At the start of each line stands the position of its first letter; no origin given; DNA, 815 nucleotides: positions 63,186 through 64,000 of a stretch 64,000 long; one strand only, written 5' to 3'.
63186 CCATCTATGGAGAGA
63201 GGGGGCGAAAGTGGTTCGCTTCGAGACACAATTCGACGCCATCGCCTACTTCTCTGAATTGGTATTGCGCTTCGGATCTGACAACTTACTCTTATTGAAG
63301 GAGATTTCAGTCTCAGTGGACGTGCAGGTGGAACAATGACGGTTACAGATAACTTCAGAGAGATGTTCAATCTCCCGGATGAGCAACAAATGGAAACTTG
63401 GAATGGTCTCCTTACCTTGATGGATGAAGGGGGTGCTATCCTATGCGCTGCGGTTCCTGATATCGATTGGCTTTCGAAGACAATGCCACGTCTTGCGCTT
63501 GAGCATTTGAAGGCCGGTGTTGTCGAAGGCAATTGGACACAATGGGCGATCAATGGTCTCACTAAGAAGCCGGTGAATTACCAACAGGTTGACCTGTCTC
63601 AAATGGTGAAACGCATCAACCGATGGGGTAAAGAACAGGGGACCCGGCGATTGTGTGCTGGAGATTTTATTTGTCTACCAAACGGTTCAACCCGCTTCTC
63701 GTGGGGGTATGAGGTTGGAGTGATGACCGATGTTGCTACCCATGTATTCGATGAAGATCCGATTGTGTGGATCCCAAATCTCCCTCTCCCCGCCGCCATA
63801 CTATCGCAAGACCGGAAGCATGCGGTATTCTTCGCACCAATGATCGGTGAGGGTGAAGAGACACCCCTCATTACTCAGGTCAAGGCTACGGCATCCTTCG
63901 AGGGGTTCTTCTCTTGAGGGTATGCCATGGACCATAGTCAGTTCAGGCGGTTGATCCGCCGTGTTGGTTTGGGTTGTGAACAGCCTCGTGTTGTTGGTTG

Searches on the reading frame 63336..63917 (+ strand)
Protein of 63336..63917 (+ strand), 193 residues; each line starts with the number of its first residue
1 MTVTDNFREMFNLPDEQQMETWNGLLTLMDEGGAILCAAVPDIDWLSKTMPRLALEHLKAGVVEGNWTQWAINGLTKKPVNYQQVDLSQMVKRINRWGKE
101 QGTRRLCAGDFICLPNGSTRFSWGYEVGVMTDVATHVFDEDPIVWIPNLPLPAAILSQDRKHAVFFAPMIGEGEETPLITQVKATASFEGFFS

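Call 48: find_encoding_contigs(protein=window:63336-63917:+, flank=10000, max_places=2)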
Protein window:63336-63917:+ (193 aa): 4 contigs read that carry it; 2 places shown.
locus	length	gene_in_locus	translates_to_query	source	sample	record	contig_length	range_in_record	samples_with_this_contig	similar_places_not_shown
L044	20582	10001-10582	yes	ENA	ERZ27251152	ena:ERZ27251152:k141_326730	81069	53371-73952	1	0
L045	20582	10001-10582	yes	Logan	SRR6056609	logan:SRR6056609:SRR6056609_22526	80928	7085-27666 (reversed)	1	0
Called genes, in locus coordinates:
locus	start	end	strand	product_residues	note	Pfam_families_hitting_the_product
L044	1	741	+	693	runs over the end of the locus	-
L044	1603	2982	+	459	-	-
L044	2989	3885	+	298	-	-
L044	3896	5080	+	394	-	PF12705:PDDEXK_1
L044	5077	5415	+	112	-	-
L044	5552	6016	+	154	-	-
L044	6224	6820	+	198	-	-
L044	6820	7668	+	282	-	-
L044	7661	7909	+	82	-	-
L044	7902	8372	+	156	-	PF00156:Pribosyltran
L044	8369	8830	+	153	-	PF01242:PTPS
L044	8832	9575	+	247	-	-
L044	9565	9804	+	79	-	-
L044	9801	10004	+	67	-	-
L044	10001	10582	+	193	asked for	-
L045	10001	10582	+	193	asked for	-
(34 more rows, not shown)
